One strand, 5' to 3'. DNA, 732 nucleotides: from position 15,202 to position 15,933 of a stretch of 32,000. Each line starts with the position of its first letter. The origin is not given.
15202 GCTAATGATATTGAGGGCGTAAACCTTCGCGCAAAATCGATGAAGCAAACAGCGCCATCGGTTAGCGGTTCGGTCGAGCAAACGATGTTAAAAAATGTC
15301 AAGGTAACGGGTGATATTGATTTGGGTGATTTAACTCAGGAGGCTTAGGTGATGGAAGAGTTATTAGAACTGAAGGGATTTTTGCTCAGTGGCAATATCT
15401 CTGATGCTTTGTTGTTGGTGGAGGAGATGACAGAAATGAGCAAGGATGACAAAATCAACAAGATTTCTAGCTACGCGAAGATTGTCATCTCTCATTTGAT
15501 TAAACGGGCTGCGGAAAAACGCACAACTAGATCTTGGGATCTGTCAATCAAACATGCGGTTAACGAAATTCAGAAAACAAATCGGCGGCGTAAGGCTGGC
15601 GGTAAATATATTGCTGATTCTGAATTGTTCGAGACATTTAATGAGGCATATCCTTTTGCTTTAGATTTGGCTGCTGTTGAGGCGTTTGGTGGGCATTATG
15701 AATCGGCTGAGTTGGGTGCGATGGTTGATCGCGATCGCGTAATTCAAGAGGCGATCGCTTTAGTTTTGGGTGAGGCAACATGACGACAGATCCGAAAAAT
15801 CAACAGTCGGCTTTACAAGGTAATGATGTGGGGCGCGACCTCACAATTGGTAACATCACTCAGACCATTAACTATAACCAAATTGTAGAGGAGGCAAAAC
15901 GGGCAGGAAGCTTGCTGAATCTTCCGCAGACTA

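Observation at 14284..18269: Four-gene NLR-type operon in which a duplicated DUF29-like protein sits between a Bell-like effector and an NB-ARC/TPR STAND NTPase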

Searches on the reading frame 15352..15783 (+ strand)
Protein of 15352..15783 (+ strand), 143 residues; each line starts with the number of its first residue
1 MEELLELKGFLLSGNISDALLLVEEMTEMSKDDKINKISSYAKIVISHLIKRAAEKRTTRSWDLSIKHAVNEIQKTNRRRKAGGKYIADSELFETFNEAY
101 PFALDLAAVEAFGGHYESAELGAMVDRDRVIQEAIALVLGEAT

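Call 3: search_protein_families(library=pfam, proteins=[window:15352-15783:+], max_evalue=1)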
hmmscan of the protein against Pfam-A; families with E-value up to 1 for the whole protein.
window:15352-15783:+ (143 aa): 1 family
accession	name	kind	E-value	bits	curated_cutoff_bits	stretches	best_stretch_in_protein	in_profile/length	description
PF01724.21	DUF29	-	2.4e-07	31.5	22.5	1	21-109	29-112/138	Domain of unknown function DUF29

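Call 4: search_protein_families(library=ncbifam, proteins=[window:15352-15783:+], max_evalue=1)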
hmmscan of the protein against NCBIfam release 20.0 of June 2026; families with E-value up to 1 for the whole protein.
window:15352-15783:+ (143 aa): 1 family
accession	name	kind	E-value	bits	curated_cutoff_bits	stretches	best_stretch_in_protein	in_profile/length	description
TIGR00089.1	TIGR00089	subfamily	0.1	11.4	251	1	22-87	211-277/429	MiaB/RimO family radical SAM methylthiotransferase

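Call 13: find_homologous_proteins(query=window:15352-15783:+, max_evalue=0.001)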
Query window:15352-15783:+ (143 aa): 742 proteins with E <= 0.001 among 877 candidates; the best 120 are listed.
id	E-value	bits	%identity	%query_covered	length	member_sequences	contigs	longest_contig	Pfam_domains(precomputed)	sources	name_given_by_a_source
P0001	5.5e-84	297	100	100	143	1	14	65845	PF01724.22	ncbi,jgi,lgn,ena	jgi:hypothetical protein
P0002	4.1e-82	290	97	100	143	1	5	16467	PF01724.22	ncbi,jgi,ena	ncbi:MAG: DUF29 family protein [Pseudanabaena sp.]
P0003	2.2e-81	288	99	98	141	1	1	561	PF01724.22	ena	-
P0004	2.2e-81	288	99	98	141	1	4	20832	PF01724.22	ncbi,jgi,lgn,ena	ncbi:MAG: DUF29 family protein [Pseudanabaena sp.]|jgi:hypothetical protein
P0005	4.7e-79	281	96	99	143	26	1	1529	PF01724.22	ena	-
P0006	5.5e-79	280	96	98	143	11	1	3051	PF01724.22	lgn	-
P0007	1.2e-78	279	96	98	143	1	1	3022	PF01724.22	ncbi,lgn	-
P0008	9.0e-77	273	92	99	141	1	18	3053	PF01724.22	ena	-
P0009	1.0e-66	241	85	90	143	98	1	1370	PF01724.22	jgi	jgi:hypothetical protein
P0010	4.6e-65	235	82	90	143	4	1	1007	PF01724.22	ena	-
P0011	7.4e-65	235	84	88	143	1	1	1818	PF01724.22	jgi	-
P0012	5.3e-64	232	81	98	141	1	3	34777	PF01724.22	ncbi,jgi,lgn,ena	jgi:hypothetical protein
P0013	5.3e-64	232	81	98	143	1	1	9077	PF01724.22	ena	-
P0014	2.7e-63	230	82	90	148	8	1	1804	PF01724.22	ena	-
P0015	1.0e-62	228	80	97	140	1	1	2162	PF01724.22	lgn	-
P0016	2.2e-62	227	79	98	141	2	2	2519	PF01724.22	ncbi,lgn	-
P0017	2.7e-62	226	80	90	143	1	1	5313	PF01724.22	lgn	-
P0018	7.6e-62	225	79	98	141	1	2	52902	PF01724.22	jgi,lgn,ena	jgi:hypothetical protein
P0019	3.4e-60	220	79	97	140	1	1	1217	PF01724.22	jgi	jgi:hypothetical protein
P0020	5.3e-60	219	78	98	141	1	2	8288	PF01724.22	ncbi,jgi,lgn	-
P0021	6.3e-60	219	78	98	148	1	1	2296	PF01724.22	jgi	jgi:hypothetical protein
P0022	1.7e-59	217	79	98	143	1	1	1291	PF01724.22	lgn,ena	-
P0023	2.7e-59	217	74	91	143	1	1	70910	PF01724.22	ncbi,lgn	-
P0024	3.4e-59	216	75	91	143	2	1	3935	PF01724.22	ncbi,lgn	-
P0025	7.4e-59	215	77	98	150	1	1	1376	PF01724.22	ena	-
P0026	1.0e-58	215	74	91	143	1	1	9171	PF01724.22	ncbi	-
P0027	1.4e-58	214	74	99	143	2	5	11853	PF01724.22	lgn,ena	-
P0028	1.5e-58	214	77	98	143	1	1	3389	PF01724.22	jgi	jgi:hypothetical protein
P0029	2.0e-58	214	76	98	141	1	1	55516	PF01724.22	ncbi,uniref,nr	ncbi:DUF29 family protein [Pseudanabaena sp. UWO310]|uniref:DUF29 family protein n=1 Tax=Pseudanabae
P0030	2.4e-58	214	78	98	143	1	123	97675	PF01724.22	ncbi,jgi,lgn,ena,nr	ncbi:MAG: DUF29 family protein [Pseudanabaena sp.]|jgi:hypothetical protein|nr:DUF29 family protein 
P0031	2.5e-58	214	78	98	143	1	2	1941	PF01724.22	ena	-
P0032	3.3e-58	213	76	98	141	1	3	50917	PF01724.22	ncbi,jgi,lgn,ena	jgi:hypothetical protein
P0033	3.4e-58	213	74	99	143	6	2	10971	PF01724.22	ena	-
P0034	4.6e-58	213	77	98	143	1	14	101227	PF01724.22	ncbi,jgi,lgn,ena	ncbi:MAG: DUF29 family protein [Pseudanabaena sp.]|jgi:hypothetical protein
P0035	6.2e-58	212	77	98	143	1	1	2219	PF01724.22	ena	-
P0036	8.0e-58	212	77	98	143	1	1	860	PF01724.22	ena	-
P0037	8.8e-58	212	76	98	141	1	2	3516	PF01724.22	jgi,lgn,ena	jgi:hypothetical protein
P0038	9.9e-58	212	75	99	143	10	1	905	PF01724.22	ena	-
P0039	1.1e-57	211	76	98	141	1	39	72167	PF01724.22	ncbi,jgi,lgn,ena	jgi:hypothetical protein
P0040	1.2e-57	211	76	99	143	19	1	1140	PF01724.22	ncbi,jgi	jgi:hypothetical protein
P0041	1.3e-57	211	73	99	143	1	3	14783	PF01724.22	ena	-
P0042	1.6e-57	211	74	100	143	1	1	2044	PF01724.22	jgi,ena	-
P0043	1.6e-57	211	76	98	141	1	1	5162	PF01724.22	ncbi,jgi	jgi:hypothetical protein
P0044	1.6e-57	211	77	98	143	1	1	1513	PF01724.22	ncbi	ncbi:MAG: DUF29 family protein [Pseudanabaena sp.]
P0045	2.7e-57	210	74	100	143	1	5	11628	PF01724.22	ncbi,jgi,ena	jgi:hypothetical protein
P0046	3.5e-57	210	75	91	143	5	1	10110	PF01724.22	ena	-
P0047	6.9e-57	209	71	90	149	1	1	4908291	PF01724.22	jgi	jgi:mannose/cellobiose epimerase-like protein (N-acyl-D-glucosamine 2-epimerase family)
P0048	9.7e-57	208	74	97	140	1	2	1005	PF01724.22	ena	-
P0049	1.2e-56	208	73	100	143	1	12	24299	PF01724.22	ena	-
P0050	1.3e-56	208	73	100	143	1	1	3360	PF01724.22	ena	-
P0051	1.3e-56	208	75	89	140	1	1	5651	PF01724.22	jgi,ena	-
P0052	1.4e-56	208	74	90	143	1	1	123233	PF01724.22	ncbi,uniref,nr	ncbi:DUF29 domain-containing protein [Pseudanabaena sp. UWO311]|uniref:DUF29 family protein n=1 Tax=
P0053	1.8e-56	208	74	99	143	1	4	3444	PF01724.22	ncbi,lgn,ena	-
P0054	2.3e-56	207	74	98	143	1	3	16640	PF01724.22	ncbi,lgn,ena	-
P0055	2.9e-56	207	75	90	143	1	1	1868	PF01724.22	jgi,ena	jgi:hypothetical protein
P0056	3.1e-56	207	73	97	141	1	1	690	PF01724.22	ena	-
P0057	3.1e-56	207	86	81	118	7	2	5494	PF01724.22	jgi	jgi:hypothetical protein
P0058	3.1e-56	207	73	100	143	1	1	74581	PF01724.22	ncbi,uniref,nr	ncbi:hypothetical protein APA_4495 [Pseudanabaena sp. lw0831]|uniref:DUF29 family protein n=1 Tax=Ps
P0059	3.4e-56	207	73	100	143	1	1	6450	PF01724.22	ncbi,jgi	jgi:hypothetical protein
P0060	3.5e-56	207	75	97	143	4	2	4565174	PF01724.22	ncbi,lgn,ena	-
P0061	4.1e-56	206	74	98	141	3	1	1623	PF01724.22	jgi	jgi:hypothetical protein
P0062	4.4e-56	206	74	99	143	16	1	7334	PF01724.22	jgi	jgi:Domain of unknown function DUF29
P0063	4.5e-56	206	73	100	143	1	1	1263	PF01724.22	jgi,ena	jgi:hypothetical protein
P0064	5.6e-56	206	73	99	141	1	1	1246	PF01724.22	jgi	jgi:hypothetical protein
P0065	6.7e-56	206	72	100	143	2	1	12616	PF01724.22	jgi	-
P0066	7.3e-56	206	74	98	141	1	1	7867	PF01724.22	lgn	-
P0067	8.0e-56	205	73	99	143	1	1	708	PF01724.22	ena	-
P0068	8.8e-56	205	73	98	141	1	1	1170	PF01724.22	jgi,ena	-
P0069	8.8e-56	205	73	100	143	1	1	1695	PF01724.22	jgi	jgi:hypothetical protein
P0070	9.1e-56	205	73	99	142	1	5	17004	PF01724.22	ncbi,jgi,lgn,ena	jgi:hypothetical protein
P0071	1.0e-55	205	73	98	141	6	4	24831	PF01724.22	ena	-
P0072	1.1e-55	205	75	97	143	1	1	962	PF01724.22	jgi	jgi:hypothetical protein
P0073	1.1e-55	205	73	98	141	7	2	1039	PF01724.22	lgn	-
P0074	1.6e-55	205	74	89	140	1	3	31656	PF01724.22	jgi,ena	-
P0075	1.7e-55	204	74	99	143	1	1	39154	PF01724.22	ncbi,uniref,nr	ncbi:hypothetical protein APA_1140 [Pseudanabaena sp. lw0831]|uniref:DUF29 family protein n=1 Tax=Ps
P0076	2.2e-55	204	73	99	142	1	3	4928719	PF01724.22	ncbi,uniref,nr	ncbi:DUF29 family protein [Pseudanabaena galeata UHCC 0370]|uniref:DUF29 family protein n=1 Tax=Pseu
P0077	2.3e-55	204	74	89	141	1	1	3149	PF01724.22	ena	-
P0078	2.8e-55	204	73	91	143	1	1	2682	PF01724.22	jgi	-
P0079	3.7e-55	203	73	98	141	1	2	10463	PF01724.22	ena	-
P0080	3.7e-55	203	72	100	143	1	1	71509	PF01724.22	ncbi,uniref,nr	ncbi:DUF29 domain-containing protein [Pseudanabaena sp. UWO311]|uniref:DUF29 family protein n=1 Tax=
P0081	4.3e-55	203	72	99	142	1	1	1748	PF01724.22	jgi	jgi:hypothetical protein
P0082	4.4e-55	203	73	98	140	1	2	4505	PF01724.22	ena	-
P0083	4.8e-55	203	71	100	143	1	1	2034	PF01724.22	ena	-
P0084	4.8e-55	203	72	99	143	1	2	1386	PF01724.22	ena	-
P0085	7.6e-55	202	72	89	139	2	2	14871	PF01724.22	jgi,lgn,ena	-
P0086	7.8e-55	202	72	98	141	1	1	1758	PF01724.22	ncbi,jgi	jgi:hypothetical protein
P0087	8.0e-55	202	71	91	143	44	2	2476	PF01724.22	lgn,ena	-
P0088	8.6e-55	202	72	89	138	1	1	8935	PF01724.22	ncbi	-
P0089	8.8e-55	202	73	98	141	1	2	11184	PF01724.22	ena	-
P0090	9.9e-55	202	73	98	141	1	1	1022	PF01724.22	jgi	jgi:hypothetical protein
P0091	1.2e-54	202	73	98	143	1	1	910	PF01724.22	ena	-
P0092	1.4e-54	201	73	98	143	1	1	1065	PF01724.22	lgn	-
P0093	1.7e-54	201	72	99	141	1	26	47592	PF01724.22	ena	-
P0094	2.0e-54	201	71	98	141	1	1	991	PF01724.22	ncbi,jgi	jgi:hypothetical protein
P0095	2.0e-54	201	71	100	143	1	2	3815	PF01724.22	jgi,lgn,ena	jgi:hypothetical protein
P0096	2.2e-54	201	72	98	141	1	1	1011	PF01724.22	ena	-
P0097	2.3e-54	201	71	99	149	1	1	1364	PF01724.22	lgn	-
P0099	2.8e-54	201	72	99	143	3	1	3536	PF01724.22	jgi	jgi:hypothetical protein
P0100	2.9e-54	200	72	99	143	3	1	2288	PF01724.22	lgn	-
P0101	3.0e-54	200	72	98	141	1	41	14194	PF01724.22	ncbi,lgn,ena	-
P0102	3.1e-54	200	73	90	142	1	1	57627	PF01724.22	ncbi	ncbi:MAG: DUF29 family protein [Pseudanabaenaceae cyanobacterium]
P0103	3.3e-54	200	69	92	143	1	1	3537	PF01724.22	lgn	-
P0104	3.4e-54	200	72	89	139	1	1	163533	PF01724.22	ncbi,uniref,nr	ncbi:hypothetical protein B9G53_02515 [Pseudanabaena sp. SR411]|uniref:DUF29 family protein n=1 Tax=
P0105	3.6e-54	200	68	90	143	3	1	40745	PF01724.22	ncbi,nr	ncbi:MAG: DUF29 domain-containing protein [Coleofasciculaceae cyanobacterium SM2_1_6]|nr:DUF29 domai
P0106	3.6e-54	200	73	89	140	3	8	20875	PF01724.22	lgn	-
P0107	3.7e-54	200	71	98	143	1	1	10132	PF01724.22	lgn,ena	-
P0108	3.9e-54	200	71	98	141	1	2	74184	PF01724.22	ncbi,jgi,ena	ncbi:MAG: DUF29 family protein [Pseudanabaena sp. ELA607]|jgi:hypothetical protein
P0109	5.2e-54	200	73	97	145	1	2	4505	PF01724.22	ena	-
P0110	5.9e-54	199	72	98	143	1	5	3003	PF01724.22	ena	-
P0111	6.0e-54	199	72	99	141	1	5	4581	PF01724.22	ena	-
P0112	6.0e-54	199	72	98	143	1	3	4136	PF01724.22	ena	-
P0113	6.0e-54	199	72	98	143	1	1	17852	PF01724.22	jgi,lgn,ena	jgi:hypothetical protein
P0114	7.5e-54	199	71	98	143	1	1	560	PF01724.22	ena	-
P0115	8.0e-54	199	71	98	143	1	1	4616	PF01724.22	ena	-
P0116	8.5e-54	199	69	90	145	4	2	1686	PF01724.22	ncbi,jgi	jgi:hypothetical protein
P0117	8.5e-54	199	72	97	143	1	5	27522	PF01724.22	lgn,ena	-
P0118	1.0e-53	199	71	98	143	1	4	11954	PF01724.22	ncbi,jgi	jgi:hypothetical protein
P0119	1.0e-53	199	71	98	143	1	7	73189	PF01724.22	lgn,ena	-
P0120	1.1e-53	199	69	99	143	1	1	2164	PF01724.22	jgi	-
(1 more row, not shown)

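Call 14: search_solved_structures(query=window:15352-15783:+, max_evalue=10, show_alignments=2)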
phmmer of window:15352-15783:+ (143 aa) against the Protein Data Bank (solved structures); distinct sequences matched with E-value up to 10: 6.
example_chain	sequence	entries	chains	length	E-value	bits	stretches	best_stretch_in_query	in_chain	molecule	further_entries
9yoq_K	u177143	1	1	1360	0.6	13.6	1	43-98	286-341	Putative transcriptional activator protein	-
9ynw_K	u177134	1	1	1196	0.6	13.5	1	43-98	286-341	Putative transcriptional activator protein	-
3mzy_A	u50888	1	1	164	0.62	13.5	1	14-80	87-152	RNA polymerase sigma-H factor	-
9ynu_K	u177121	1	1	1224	0.63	13.5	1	43-98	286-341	SAGA complex subunit Spt7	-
3ndy_A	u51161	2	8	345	1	12.8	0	85-121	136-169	Endoglucanase D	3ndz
4j87_A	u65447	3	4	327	1.7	12.1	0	48-79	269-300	coatomer subunit alpha | coatomer alpha subunit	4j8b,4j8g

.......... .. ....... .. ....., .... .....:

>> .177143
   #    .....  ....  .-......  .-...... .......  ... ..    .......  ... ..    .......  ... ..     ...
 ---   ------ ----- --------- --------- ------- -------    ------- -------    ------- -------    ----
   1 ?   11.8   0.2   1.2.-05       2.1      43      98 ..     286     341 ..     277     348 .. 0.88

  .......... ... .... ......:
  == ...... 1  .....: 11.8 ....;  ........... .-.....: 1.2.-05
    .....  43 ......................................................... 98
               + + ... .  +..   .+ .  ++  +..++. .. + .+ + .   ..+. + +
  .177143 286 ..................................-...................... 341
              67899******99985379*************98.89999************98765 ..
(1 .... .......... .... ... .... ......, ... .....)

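Call 15: find_encoding_contigs(protein=P0001, flank=10000, max_places=6)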
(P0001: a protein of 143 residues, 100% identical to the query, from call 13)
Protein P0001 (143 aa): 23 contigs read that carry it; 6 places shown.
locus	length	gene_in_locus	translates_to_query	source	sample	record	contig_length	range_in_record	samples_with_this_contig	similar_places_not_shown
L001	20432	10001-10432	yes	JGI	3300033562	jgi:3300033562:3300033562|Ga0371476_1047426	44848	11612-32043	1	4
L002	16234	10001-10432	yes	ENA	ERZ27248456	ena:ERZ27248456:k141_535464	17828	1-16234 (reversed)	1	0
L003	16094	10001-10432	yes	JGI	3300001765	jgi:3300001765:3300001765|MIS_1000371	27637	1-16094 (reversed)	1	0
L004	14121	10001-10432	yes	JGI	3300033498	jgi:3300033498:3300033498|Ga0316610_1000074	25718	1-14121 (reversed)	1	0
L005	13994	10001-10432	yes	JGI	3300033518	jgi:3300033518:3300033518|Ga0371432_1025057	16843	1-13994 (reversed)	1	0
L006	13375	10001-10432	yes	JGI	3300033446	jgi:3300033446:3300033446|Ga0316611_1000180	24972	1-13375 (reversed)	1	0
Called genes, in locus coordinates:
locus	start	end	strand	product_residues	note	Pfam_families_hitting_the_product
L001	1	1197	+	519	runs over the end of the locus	PF03460:NIR_SIR_ferr, PF01077:NIR_SIR, PF03460:NIR_SIR_ferr, PF01077:NIR_SIR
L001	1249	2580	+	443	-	PF13379:NMT1_2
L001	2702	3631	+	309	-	PF00528:BPD_transp_1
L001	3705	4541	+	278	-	PF00005:ABC_tran, PF13401:AAA_22 (faint)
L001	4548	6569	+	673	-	PF00005:ABC_tran, PF13379:NMT1_2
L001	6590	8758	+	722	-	PF04879:Molybdop_Fe4S4, PF00384:Molybdopterin, PF01568:Molydop_binding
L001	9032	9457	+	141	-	PF01724:DUF29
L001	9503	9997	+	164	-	-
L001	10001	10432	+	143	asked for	PF01724:DUF29 (weak)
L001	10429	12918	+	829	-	PF00931:NB-ARC, PF13424:TPR_12, PF24885:TPR_NPHP3, PF13374:TPR_10, PF13424:TPR_12, PF13424:TPR_12, PF13374:TPR_10, PF24885:TPR_NPHP3, +25 more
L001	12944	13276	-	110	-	PF05016:ParE_toxin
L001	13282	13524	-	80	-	-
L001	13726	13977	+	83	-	PF02604:PhdYeFM_antitox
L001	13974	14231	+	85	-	PF05016:ParE_toxin (weak), PF15781:ParE-like_toxin, PF06769:YoeB_toxin (weak)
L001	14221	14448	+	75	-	-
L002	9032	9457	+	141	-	PF01724:DUF29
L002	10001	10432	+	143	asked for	PF01724:DUF29 (weak)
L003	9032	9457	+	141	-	PF01724:DUF29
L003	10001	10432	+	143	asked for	PF01724:DUF29 (weak)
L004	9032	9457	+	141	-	PF01724:DUF29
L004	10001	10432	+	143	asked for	PF01724:DUF29 (weak)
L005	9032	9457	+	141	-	PF01724:DUF29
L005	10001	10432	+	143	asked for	PF01724:DUF29 (weak)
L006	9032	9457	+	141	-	PF01724:DUF29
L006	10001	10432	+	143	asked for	PF01724:DUF29 (weak)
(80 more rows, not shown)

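Call 20: find_related_loci(query=A2, collection=genome_contigs, flank=8000)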
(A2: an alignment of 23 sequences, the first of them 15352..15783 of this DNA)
Query A2 (143 aa) in genome_contigs; peptide patterns used: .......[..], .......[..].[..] (x = any residue, [..] = any of these).
497 stretches matched a pattern; 429 encode a relative of the query (tblastn E <= 1e-3); the best 80 are kept; 80 distinct loci.
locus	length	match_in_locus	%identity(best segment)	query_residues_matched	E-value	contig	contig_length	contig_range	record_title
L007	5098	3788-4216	97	1-143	1e-90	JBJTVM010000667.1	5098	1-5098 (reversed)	MAG: Pseudanabaena sp. isolate samp_4445_concoct_1532 samp_4445_1672661, whole genome shotgun sequence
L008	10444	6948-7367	99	1-140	2e-89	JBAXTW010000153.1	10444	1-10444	MAG: Pseudanabaena sp. ELA645 MAG645_153, whole genome shotgun sequence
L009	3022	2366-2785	96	1-140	6e-88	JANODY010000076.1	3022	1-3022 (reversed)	MAG: Cyanobacteria bacterium SOY_65_metabat_81 SOY_65_k141_57393, whole genome shotgun sequence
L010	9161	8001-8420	81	1-140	9e-72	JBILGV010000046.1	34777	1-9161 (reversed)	MAG: Pseudanabaena sp. isolate ME2016-10-07_3300042340_group7_bin28 Rohwer_bin1387_scaffold_114_c1, whole genome shotgun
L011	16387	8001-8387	87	12-140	3e-71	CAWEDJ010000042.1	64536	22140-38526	MAG: uncultured cyanobacterium isolate MFD03726.bin.1.203 genome assembly, contig: contig_39078, whole genome shotgun se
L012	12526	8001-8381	87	12-138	9e-71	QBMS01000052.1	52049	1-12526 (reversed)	MAG: Snowella sp. isolate ULC335bin1 scaffold52_size52049, whole genome shotgun sequence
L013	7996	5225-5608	84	12-139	1e-68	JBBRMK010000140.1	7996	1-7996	MAG: Pseudanabaenales cyanobacterium isolate La1_metabat2.034 LA1C_B2.034_k141_2323130L_7996_cov_55.9543, whole genome s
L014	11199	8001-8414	78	1-138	9e-68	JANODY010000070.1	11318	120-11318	MAG: Cyanobacteria bacterium SOY_65_metabat_81 SOY_65_k141_344658, whole genome shotgun sequence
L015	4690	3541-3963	77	1-141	1e-67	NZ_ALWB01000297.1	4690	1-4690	Pseudanabaena biceps PCC 7429 scaffold_00297, whole genome shotgun sequence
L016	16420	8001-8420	78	1-140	4e-66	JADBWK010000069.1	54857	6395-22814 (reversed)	MAG: Pseudanabaena sp. M085S1SP2A07QC M085S1_69, whole genome shotgun sequence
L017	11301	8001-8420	76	1-140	3e-65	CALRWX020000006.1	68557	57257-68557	MAG: Pseudanabaena sp. UWO311 isolate JJ-LAS36-244-3-mx-bin629 genome assembly, contig: JJ-LAS36-244-C76, whole genome s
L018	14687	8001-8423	76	1-141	5e-65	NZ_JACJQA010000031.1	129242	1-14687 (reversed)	Pseudanabaena sp. FACHB-1998 contig31, whole genome shotgun sequence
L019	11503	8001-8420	76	1-140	8e-65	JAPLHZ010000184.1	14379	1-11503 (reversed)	MAG: Cyanobacteriota bacterium isolate LacPavin_0419_WC70S_MAG_46_55 LacPavin_0419_WC70S_scaffold_962879, whole genome s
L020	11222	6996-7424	74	1-143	8e-65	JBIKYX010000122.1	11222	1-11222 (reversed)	MAG: Pseudanabaena sp. isolate ME2015-10-18_3300034355_group6_bin40 Rohwer_bin1385_scaffold_2882_c1, whole genome shotgu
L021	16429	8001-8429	73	1-143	2e-64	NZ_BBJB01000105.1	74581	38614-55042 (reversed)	Pseudanabaena sp. lw0831, whole genome shotgun sequence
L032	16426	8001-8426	70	1-142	1e-60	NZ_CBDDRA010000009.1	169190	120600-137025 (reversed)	Tumidithrix helvetica PCC 7403 NODE_0009, whole genome shotgun sequence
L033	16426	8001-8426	68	1-142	2e-59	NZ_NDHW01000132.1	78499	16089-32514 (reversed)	Pseudanabaena sp. SR411 Contig_136, whole genome shotgun sequence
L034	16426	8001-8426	68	1-142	2e-59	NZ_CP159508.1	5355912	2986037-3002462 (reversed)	Pseudanabaena minima str. Chao 2107 chromosome, complete genome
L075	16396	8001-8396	61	12-143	2e-49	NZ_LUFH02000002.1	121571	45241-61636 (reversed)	Sphaerospermopsis aphanizomenoides BCCUSP55 scaffold2_cov29, whole genome shotgun sequence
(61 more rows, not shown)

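Call 31: search_protein_families(library=pfam, alignment_id=A3, max_evalue=0.001)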
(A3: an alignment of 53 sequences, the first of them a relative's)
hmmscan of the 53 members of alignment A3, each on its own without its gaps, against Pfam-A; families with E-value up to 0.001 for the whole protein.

A. member 1, L007:4216-5097:+ (294 aa): 5 families
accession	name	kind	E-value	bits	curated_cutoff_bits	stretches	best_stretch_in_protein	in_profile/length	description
PF00931.28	NB-ARC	-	5.3e-11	42.7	23.5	1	69-284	2-212/248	NB-ARC domain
PF13191.12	AAA_16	-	3.7e-10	41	32.6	1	65-205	2-163/167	AAA ATPase domain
PF13401.12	AAA_22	-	4.3e-07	30.8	27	1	92-216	8-126/130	AAA domain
PF20703.3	nSTAND1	-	2.1e-05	24.8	27.1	1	58-252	9-199/379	Novel STAND NTPase 1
PF25199.1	nSTAND_NTPase5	-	0.00021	21.6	34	0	171-215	94-135/145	Novel STAND NTPase 5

B. families by the number of members that match (of 53 scanned): 58 families (the first 25 are shown)
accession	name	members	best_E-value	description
PF00931.28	NB-ARC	13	2.7e-20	NB-ARC domain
PF13191.12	AAA_16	13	3.7e-10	AAA ATPase domain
PF01637.24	ATPase_2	10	2.1e-08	ATPase domain predominantly from Archaea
PF13401.12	AAA_22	7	4.2e-07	AAA domain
PF15919.11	HicB_lk_antitox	5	1e-06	HicB_like antitoxin of bacterial toxin-antitoxin system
PF10047.15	DUF2281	4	1.2e-10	Protein of unknown function (DUF2281)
PF21748.3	UPF0150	4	9.5e-07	UPF0150-like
PF05729.18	NACHT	3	5.4e-06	NACHT domain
PF25199.1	nSTAND_NTPase5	3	0.00021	Novel STAND NTPase 5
PF25201.1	nSTAND6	3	0.0003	Novel STAND NTPase 6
PF00977.27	His_biosynth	2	1.4e-87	Histidine biosynthesis protein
PF13424.12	TPR_12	2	7.8e-51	Tetratricopeptide repeat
PF01300.24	Sua5_yciO_yrdC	2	1.2e-46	Telomere recombination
PF13374.12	TPR_10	2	2e-44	Tetratricopeptide repeat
PF24885.1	TPR_NPHP3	2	1.6e-31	Nephrocystin-3 TPR domain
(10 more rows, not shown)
